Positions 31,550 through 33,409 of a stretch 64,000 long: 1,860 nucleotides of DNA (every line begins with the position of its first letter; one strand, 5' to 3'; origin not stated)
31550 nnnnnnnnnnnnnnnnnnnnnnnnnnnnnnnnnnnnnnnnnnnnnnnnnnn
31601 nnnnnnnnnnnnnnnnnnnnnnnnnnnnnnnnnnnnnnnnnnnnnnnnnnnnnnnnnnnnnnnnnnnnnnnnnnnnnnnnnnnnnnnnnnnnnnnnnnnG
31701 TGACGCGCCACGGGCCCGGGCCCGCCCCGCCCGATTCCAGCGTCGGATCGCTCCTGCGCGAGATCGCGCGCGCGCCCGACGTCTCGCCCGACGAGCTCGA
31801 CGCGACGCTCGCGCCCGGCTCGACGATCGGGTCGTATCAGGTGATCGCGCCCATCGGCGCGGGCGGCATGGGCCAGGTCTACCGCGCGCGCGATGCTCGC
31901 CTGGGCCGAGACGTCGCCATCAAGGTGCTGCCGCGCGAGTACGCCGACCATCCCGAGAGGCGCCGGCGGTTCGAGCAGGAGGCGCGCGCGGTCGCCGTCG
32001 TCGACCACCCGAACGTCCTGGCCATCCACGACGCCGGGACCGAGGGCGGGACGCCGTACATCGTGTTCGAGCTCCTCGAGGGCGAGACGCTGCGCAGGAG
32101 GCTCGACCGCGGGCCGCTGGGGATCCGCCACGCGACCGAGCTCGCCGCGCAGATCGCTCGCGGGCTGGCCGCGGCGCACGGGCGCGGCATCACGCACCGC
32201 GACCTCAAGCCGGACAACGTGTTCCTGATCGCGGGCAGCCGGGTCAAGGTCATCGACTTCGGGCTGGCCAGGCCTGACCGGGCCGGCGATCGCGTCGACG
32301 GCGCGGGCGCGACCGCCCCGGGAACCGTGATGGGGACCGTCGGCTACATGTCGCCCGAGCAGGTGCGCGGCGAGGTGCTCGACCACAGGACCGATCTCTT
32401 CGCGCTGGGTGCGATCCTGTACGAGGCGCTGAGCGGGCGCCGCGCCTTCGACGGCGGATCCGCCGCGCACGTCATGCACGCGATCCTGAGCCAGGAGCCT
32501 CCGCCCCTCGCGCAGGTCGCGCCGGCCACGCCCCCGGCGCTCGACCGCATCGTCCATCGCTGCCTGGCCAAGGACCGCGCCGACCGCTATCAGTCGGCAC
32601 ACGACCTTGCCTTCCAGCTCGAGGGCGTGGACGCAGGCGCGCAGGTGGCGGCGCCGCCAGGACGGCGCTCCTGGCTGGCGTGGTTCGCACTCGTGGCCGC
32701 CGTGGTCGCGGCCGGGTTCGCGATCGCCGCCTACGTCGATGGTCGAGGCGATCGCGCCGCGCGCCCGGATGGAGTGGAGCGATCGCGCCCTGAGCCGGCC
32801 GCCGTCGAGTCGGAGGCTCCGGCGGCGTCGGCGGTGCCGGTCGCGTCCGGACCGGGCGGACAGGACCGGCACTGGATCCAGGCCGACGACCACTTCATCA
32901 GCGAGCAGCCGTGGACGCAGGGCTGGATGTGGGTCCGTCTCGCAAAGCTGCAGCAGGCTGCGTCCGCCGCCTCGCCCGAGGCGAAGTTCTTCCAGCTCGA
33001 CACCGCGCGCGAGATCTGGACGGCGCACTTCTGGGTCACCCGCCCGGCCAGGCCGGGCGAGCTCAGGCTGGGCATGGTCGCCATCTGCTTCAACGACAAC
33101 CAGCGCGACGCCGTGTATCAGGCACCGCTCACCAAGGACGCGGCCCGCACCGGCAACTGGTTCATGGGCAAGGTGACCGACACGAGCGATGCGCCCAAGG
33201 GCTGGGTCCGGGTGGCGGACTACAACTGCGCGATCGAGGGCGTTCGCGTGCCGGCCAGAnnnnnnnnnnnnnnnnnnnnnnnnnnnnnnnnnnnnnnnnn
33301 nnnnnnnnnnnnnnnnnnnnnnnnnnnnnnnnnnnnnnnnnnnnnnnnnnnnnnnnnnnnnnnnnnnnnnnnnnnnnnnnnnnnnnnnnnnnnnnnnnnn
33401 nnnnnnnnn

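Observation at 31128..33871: ECF sigma + Ser/Thr kinase operon whose extracytoplasmic sensor domain recurs as a stand-alone lipoprotein encoded tail-to-tail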

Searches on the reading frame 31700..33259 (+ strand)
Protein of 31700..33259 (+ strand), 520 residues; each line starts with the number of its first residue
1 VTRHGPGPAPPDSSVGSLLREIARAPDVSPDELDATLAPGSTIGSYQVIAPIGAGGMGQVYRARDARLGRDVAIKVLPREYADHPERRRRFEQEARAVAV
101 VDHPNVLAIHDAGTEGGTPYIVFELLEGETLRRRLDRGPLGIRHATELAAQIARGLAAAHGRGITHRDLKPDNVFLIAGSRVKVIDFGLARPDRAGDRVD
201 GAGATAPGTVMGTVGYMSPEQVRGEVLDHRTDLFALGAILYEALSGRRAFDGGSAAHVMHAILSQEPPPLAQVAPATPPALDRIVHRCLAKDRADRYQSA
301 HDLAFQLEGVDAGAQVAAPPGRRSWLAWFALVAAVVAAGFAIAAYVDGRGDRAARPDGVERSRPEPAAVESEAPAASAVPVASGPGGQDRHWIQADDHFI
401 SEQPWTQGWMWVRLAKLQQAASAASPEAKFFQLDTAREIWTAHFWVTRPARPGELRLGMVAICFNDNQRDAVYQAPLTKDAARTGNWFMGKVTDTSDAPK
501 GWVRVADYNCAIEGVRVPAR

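Call 6: search_protein_families(library=pfam, proteins=[window:31700-33259:+], max_evalue=0.01)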
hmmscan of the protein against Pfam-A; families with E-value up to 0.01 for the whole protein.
window:31700-33259:+ (520 aa): 5 families
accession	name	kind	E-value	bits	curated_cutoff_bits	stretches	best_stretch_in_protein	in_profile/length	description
PF00069.31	Pkinase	-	3.2e-45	155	31.7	1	46-298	1-253/263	Protein kinase domain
PF07714.23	PK_Tyr_Ser-Thr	-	3e-32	112.4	23.1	1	49-297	4-249/258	Protein tyrosine and serine/threonine kinase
PF01636.29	APH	-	9.5e-06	26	23.2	1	49-160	2-108/239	Phosphotransferase enzyme family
PF03109.22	ABC1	-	3.3e-05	23.6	22.9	0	50-77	36-62/244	ABC1 atypical kinase-like domain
PF06293.20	Kdo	-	0.0092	15.9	21.3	0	146-196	121-175/207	Lipopolysaccharide kinase (Kdo/WaaP) family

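Call 7: search_protein_families(library=ncbifam, proteins=[window:31700-33259:+], max_evalue=0.01)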
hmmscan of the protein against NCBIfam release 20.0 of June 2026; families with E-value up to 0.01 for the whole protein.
window:31700-33259:+ (520 aa): 19 families
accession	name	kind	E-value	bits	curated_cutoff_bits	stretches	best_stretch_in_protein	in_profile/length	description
NF033483.0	PknB_PASTA_kin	equivalog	3.4e-90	303.7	450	1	45-318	8-276/563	Stk1 family PASTA domain-containing Ser/Thr kinase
NF052427.1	StpK7MSMEG_1200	equivalog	7.1e-59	199.8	900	1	42-315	5-274/601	serine/threonine protein kinase StpK7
NF047741.1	antiphage_MADS6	equivalog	3.1e-48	164.7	460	2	130-313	284-463/612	methylation-associated defense system protein kinase MAD6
TIGR03903.1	TOMM_kin_cyc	equivalog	1.2e-44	152.6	705.75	1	69-312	3-249/1267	TOMM system kinase/cyclase fusion protein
NF009651.0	PRK13184.1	equivalog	1.7e-38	132.2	839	1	44-308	2-288/932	serine/threonine-protein kinase PknD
NF053615.1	SerThrKinAfsKStmc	equivalog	2.9e-28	99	1300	1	42-315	11-272/809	protein serine/threonine kinase AfsK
NF038150.1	lanthi_synth_IV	equivalog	3.8e-27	95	650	1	38-322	183-468/851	class IV lanthionine synthetase LanL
NF033442.0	BREX_PglW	equivalog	3.4e-18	64.8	990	1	43-311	203-487/1391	BREX system serine/threonine kinase PglW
NF038151.1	lanthi_synth_III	equivalog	8.6e-16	57.5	575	1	25-247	201-426/833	class III lanthionine synthetase LanKC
TIGR03724.2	arch_bud32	equivalog_domain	5.8e-10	39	125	1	83-192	32-133/193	KEOPS complex kinase/ATPase Bud32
NF011463.0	PRK14879.1-4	equivalog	5.1e-09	35.9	188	1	50-191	21-161/237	Kae1-associated kinase Bud32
NF007174.0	PRK09605.1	equivalog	1.9e-07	30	447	1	83-192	375-475/535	bifunctional N(6)-L-threonylcarbamoyladenine synthase/serine/threonine protein kinase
NF011464.0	PRK14879.1-7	equivalog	2.3e-07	30.8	246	1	90-194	52-153/221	Kae1-associated kinase Bud32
NF058632.1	SerThrKinPrkT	equivalog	6.3e-06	25.4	280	1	45-188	22-163/322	serine/threonine protein kinase PrkT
NF011461.0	PRK14879.1-2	equivalog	2.2e-05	24.4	372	1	120-191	79-147/225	Kae1-associated kinase Bud32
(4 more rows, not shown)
